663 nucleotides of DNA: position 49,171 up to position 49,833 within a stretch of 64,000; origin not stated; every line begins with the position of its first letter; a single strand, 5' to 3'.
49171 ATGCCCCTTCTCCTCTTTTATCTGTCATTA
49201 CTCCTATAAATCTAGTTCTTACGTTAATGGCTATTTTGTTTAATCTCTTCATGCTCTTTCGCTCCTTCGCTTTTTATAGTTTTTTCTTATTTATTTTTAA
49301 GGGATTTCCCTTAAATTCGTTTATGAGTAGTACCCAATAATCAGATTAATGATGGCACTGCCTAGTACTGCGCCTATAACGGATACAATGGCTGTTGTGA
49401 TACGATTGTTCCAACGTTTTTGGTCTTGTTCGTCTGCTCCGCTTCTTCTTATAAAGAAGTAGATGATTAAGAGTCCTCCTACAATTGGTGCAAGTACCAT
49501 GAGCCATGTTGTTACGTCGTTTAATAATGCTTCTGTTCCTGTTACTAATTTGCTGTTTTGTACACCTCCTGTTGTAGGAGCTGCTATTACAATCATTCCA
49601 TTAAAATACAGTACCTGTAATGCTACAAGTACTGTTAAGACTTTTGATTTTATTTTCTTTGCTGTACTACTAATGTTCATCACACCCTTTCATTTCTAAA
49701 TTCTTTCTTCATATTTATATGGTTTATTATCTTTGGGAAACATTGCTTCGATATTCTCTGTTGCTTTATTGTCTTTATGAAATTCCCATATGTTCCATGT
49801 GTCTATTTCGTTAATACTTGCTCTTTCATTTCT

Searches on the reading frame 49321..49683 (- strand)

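Call 11: search_protein_families(library=pfam, proteins=[window:49321-49683:-], max_evalue=0.001)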
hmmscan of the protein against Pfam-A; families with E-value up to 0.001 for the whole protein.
window:49321-49683:- (120 aa): 3 families
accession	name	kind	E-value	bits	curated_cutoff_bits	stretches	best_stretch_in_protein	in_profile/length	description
PF18895.5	T4SS_pilin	-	1.3e-06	28.8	26.6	1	48-114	3-70/71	Type IV secretion system pilin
PF06699.16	PIG-F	-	7.4e-05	23.4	24.2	0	46-114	10-78/183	GPI biosynthesis protein family Pig-F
PF16943.10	T4SS_CagC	-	0.00027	21.5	27.9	1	14-119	8-112/119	Cag pathogenicity island, type IV secretory system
